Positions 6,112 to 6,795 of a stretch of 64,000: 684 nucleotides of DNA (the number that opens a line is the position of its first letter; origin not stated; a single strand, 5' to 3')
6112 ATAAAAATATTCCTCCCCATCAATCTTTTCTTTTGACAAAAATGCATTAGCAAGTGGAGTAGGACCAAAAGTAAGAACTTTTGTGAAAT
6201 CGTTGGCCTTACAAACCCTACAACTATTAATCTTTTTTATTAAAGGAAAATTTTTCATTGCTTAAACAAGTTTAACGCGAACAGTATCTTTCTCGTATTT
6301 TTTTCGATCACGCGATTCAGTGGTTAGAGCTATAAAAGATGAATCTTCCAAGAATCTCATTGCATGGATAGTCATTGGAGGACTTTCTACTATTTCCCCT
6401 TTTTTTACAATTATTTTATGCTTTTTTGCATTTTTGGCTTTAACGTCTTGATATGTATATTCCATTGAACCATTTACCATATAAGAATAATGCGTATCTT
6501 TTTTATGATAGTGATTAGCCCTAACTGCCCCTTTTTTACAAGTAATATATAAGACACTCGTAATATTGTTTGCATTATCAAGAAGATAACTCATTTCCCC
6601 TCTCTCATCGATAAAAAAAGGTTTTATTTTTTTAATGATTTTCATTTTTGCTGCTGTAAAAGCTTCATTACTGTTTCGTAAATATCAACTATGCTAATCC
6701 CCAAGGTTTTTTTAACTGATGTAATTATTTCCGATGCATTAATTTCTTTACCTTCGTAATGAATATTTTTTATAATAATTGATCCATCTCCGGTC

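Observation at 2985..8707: Split-ArnA Arn/Fdt-like module with an extra C-methyltransferase and 3,4-ketoisomerase: predicted N-formylated, C-methylated amino sugar on a polyprenyl-phosphate carrier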

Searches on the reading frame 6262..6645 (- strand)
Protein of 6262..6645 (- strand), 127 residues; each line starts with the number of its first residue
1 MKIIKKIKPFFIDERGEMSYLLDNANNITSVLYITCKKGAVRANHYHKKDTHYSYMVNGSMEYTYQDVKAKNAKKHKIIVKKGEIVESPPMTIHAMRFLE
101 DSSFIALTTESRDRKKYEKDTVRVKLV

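Call 3: search_protein_families(library=pfam, proteins=[window:6262-6645:-])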
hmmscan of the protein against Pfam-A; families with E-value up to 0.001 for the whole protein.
window:6262-6645:- (127 aa): 4 families
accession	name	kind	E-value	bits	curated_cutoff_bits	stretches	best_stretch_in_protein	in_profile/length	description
PF14667.12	Polysacc_synt_C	-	1.7e-08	35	28.7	1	13-109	3-98/111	Polysaccharide biosynthesis C-terminal domain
PF07883.17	Cupin_2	-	6.8e-06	26.1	27.2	1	34-107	3-67/70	Cupin domain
PF00190.28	Cupin_1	-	9.7e-05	22.4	22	1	30-100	34-103/151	Cupin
PF12973.13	Cupin_7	-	0.00029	21.1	27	1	21-103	25-95/105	ChrR Cupin-like domain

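Call 4: search_protein_families(library=ncbifam, proteins=[window:6262-6645:-])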
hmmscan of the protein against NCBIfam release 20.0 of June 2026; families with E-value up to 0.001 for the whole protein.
window:6262-6645:- (127 aa): 3 families
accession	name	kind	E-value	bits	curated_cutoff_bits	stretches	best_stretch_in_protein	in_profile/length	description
NF047837.1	UDPAcbARedWbcJ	equivalog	0.00012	21.2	500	1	10-107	253-349/372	UDP-2-acetamido-2,6-beta-L-arabino-hexul-4-ose reductase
TIGR03404.1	bicupin_oxalic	subfamily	0.00038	19.6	254.2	1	22-105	61-139/367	bicupin, oxalate decarboxylase family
TIGR04366.1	cupin_WbuC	subfamily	0.00058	19.7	42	1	24-105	29-111/132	WbuC family cupin fold metalloprotein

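Call 11: search_solved_structures(query=window:6262-6645:-, max_evalue=1)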
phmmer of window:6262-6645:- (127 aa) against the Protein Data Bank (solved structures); distinct sequences matched with E-value up to 1: 20.
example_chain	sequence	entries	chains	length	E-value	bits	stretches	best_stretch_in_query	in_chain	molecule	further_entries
6ufi_A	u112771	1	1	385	6.9e-07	33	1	26-105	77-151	Cupin domain-containing protein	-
4met_A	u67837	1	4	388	1.8e-06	31.6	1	26-106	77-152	Oxalate decarboxylase OxdC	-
6tzp_A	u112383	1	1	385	2.5e-06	31.1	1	26-105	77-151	Oxalate decarboxylase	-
1j58_A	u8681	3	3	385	3.5e-06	30.7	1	26-105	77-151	YVRK PROTEIN | OXALATE DECARBOXYLASE OXDC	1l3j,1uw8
5vg3_A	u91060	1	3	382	3.5e-06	30.7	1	26-105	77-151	Oxalate decarboxylase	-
3s0m_A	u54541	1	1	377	3.5e-06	30.7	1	26-104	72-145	Oxalate decarboxylase oxdC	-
2v09_A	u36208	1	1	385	3.6e-06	30.6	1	26-104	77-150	OXALATE DECARBOXYLASE OXDC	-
2uyb_A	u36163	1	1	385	3.6e-06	30.6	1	26-104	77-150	OXALATE DECARBOXYLASE OXDC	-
5hi0_A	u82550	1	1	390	3.7e-06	30.6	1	26-104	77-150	Oxalate decarboxylase OxdC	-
2uya_A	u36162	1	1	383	3.7e-06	30.6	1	26-104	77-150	OXALATE DECARBOXYLASE OXDC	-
2uy9_A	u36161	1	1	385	3.8e-06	30.5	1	26-104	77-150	OXALATE DECARBOXYLASE OXDC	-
2uy8_A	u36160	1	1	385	2.5e-05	27.9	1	26-105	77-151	OXALATE DECARBOXYLASE OXDC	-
2vqa_A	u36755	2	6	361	0.0016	22.1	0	27-96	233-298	SLL1358 PROTEIN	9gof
6l9i_A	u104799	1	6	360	0.051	17.3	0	34-71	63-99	Oxalate decarboxylase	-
7jil_q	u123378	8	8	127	0.37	14.5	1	55-114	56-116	30S ribosomal protein S12 | Small ribosomal subunit protein uS12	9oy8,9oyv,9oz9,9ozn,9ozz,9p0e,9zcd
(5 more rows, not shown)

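Call 38: find_homologous_proteins(query=window:6262-6645:-, max_evalue=0.00001)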
Query window:6262-6645:- (127 aa): 371 proteins with E <= 0.00001 among 374 candidates; the best 120 are listed.
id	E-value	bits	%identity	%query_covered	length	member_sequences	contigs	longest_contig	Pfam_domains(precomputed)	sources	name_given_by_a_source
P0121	4.8e-77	274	100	100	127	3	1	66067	PF07883.18,PF14667.13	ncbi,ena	ncbi:MAG: cupin domain-containing protein [Patescibacteria group bacterium]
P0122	6.2e-76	270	98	100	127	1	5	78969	PF07883.18,PF14667.13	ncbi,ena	-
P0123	1.2e-69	250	89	100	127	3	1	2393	PF14667.13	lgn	-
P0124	4.2e-66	238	83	100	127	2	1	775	PF07883.18,PF00190.29,PF14667.13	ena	-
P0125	7.7e-66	238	83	100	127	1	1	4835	PF07883.18,PF00190.29,PF14667.13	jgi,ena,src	-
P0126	6.3e-64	231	83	100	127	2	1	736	PF07883.18,PF14667.13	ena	-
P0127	1.7e-63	230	83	100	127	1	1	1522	PF14667.13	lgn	-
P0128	3.7e-63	229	80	100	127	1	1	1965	PF07883.18,PF00190.29,PF14667.13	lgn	-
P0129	4.2e-63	229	82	100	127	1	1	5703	PF07883.18,PF00190.29,PF14667.13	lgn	-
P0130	2.5e-62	226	80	100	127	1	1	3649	PF07883.18,PF14667.13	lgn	-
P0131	1.2e-61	224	79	100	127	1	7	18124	PF07883.18,PF00190.29,PF14667.13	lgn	-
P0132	1.3e-61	224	77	100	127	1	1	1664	PF07883.18,PF00190.29,PF14667.13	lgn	-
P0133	1.5e-61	224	80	100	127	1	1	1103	PF07883.18,PF00190.29,PF14667.13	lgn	-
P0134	3.2e-61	223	79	100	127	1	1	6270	PF07883.18,PF00190.29,PF14667.13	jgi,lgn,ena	-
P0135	5.8e-61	222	79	100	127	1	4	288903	PF14667.13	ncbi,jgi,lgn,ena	-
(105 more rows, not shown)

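Call 47: predict_structure(alignment_id=A2)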
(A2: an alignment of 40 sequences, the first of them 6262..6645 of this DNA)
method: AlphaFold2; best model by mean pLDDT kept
length: 127 residues; sequences in the alignment: 40
mean_pLDDT: 91.5   pTM: 0.83
mean pLDDT of the five models: 91.5, 91.3, 91.1, 91.1, 88.3
residues with pLDDT >= 90: 91; 70-90: 32; 50-70: 4; < 50: 0
segments of 3 or more residues with pLDDT < 50: none
pLDDT, mean of each block of 10 residues (from residue 1): 86 96 82 96 93 96 92 90 96 96 94 81 89
secondary structure, 60 per line:
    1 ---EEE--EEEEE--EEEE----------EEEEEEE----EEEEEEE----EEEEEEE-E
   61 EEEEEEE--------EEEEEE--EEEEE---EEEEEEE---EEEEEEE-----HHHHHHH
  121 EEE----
elements in order: E4-6 E9-13 E16-19 E30-36 E41-47 E52-58 E60-67 E76-81 E84-88 E92-98 E102-108 H114-120 E121-123
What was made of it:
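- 6262..6645 (-): 127-aa nucleotide-sugar cupin. Predicted keto-sugar isomerase/epimerase (3,4-ketoisomerase favoured). AlphaFold model pLDDT 91.5 (call 47).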

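Call 50: fold_search(model_id=the predicted structure, library=pdb)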
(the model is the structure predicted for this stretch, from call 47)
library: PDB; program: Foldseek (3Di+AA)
matches with E <= 10: 1902; with E <= 0.001: 223
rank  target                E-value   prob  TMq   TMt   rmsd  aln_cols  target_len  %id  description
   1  4zu7_E                1.4e-07  1.00  0.76  0.71   2.8       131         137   24  X-ray structure if the QdtA 3,4-ketoisomerase from Thermoanaerobacterium thermosaccharolyticum, double mutant Y17R/R97 (released 2015-07-15)
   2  4mzu_E                1.6e-07  1.00  0.69  0.33   3.1       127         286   20  Crystal structure of FdtD, a bifunctional ketoisomerase/N-acetyltransferase from Shewanella denitrificans (released 2013-10-09)
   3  4mzu_G                1.7e-07  1.00  0.71  0.35   3.0       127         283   19  Crystal structure of FdtD, a bifunctional ketoisomerase/N-acetyltransferase from Shewanella denitrificans (released 2013-10-09)
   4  2pae_A                1.8e-07  1.00  0.74  0.70   2.5       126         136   24  Structure of a H49N mutant dTDP-4-keto-6-deoxy-D-glucose-3,4-ketoisomerase from Aneurinibacillus thermoaerophilus in c (released 2007-04-24)
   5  4zu7_A                1.8e-07  1.00  0.74  0.69   3.0       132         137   23  X-ray structure if the QdtA 3,4-ketoisomerase from Thermoanaerobacterium thermosaccharolyticum, double mutant Y17R/R97 (released 2015-07-15)
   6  2pak_B                1.9e-07  1.00  0.76  0.73   2.6       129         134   23  Structure of a H51N mutant dTDP-4-keto-6-deoxy-D-glucose-3,4-ketoisomerase from Aneurinibacillus thermoaerophilus comp (released 2007-04-24)
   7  4zu7_B                1.9e-07  1.00  0.74  0.69   3.0       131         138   24  X-ray structure if the QdtA 3,4-ketoisomerase from Thermoanaerobacterium thermosaccharolyticum, double mutant Y17R/R97 (released 2015-07-15)
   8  2pa7_A                2.1e-07  1.00  0.77  0.73   2.5       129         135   24  Structure of Wild-Type dTDP-4-keto-6-deoxy-D-glucose-3,4-ketoisomerase from Aneurinibacillus thermoaerophilus in compl (released 2007-04-24)
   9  2pa7_B                2.2e-07  1.00  0.76  0.73   2.6       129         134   24  Structure of Wild-Type dTDP-4-keto-6-deoxy-D-glucose-3,4-ketoisomerase from Aneurinibacillus thermoaerophilus in compl (released 2007-04-24)
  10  4zu7_G                2.4e-07  1.00  0.75  0.70   2.5       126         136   25  X-ray structure if the QdtA 3,4-ketoisomerase from Thermoanaerobacterium thermosaccharolyticum, double mutant Y17R/R97 (released 2015-07-15)
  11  4mzu_J                2.6e-07  1.00  0.69  0.35   3.2       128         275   20  Crystal structure of FdtD, a bifunctional ketoisomerase/N-acetyltransferase from Shewanella denitrificans (released 2013-10-09)
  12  2pak_A                2.7e-07  1.00  0.75  0.71   2.5       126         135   24  Structure of a H51N mutant dTDP-4-keto-6-deoxy-D-glucose-3,4-ketoisomerase from Aneurinibacillus thermoaerophilus comp (released 2007-04-24)
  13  2pae_B                3.0e-07  1.00  0.76  0.73   2.6       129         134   23  Structure of a H49N mutant dTDP-4-keto-6-deoxy-D-glucose-3,4-ketoisomerase from Aneurinibacillus thermoaerophilus in c (released 2007-04-24)
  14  4mzu_C                3.0e-07  1.00  0.69  0.34   3.2       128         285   20  Crystal structure of FdtD, a bifunctional ketoisomerase/N-acetyltransferase from Shewanella denitrificans (released 2013-10-09)
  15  2pam_B                3.1e-07  1.00  0.76  0.73   2.6       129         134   22  Structure of a H49N, H51N double mutant dTDP-4-keto-6-deoxy-D-glucose-3,4-ketoisomerase from Aneurinibacillus thermoae (released 2007-04-24)
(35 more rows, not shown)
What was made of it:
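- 6262..6645 (-): Foldseek: QdtA/FdtA/FdtD/WlaRA, E about 1e-7, TM about 0.75, 20-25% identity (call 50).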

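Call 85: search_solved_structures(query=A2, max_evalue=1, show_alignments=3)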
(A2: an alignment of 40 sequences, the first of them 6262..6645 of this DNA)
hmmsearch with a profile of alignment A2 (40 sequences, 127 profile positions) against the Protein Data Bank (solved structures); distinct sequences matched with E-value up to 1: 27.
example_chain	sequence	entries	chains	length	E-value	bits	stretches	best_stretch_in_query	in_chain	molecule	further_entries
6ufi_A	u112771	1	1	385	1.6e-06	31.2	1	34-103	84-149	Cupin domain-containing protein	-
4met_A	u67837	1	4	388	3.6e-06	30.1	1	34-103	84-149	Oxalate decarboxylase OxdC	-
6tzp_A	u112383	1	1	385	6.6e-06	29.2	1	34-103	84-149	Oxalate decarboxylase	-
3s0m_A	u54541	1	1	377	7.1e-06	29.1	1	34-103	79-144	Oxalate decarboxylase oxdC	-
5vg3_A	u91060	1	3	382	7.2e-06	29.1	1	34-103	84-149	Oxalate decarboxylase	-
1j58_A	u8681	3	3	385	7.4e-06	29.1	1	34-103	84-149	YVRK PROTEIN | OXALATE DECARBOXYLASE OXDC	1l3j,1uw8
2uyb_A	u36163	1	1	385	7.4e-06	29.1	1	34-103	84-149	OXALATE DECARBOXYLASE OXDC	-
5hi0_A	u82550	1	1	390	7.4e-06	29.1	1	34-103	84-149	Oxalate decarboxylase OxdC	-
2v09_A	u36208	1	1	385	7.5e-06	29.1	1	34-103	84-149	OXALATE DECARBOXYLASE OXDC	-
2uya_A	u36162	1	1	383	7.5e-06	29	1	34-103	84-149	OXALATE DECARBOXYLASE OXDC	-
2uy9_A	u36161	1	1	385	7.6e-06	29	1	34-103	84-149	OXALATE DECARBOXYLASE OXDC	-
2vqa_A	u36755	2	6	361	1e-05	28.6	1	33-97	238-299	SLL1358 PROTEIN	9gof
2uy8_A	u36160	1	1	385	0.00011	25.2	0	26-101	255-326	OXALATE DECARBOXYLASE OXDC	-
4yrd_A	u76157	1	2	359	0.02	18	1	12-107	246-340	Capsular polysaccharide synthesis enzyme Cap5F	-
2zkl_A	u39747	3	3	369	0.02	17.9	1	12-107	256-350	Capsular polysaccharide synthesis enzyme Cap5F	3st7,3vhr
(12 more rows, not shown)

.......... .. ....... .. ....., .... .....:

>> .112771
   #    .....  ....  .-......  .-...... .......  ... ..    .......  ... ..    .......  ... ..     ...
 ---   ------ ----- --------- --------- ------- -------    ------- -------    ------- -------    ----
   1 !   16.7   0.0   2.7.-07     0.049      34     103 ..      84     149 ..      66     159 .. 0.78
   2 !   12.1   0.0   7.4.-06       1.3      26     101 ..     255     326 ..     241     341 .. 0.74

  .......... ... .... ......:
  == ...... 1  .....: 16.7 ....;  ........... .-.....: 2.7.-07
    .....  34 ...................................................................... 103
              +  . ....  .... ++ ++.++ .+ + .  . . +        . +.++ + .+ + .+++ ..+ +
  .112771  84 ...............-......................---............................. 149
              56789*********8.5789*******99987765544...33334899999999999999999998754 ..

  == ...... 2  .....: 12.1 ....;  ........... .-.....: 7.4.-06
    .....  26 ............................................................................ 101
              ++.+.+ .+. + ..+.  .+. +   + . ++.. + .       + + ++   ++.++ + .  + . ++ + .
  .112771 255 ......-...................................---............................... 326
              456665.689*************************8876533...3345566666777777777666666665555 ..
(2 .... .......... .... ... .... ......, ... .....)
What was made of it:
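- On FdtA/QdtA sugar 3,4-ketoisomerases: The four His residues match metal-ligand positions (call 85).
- Tried and rejected: The best sequence hits are the Mn sites of OxdC (calls 11, 85).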
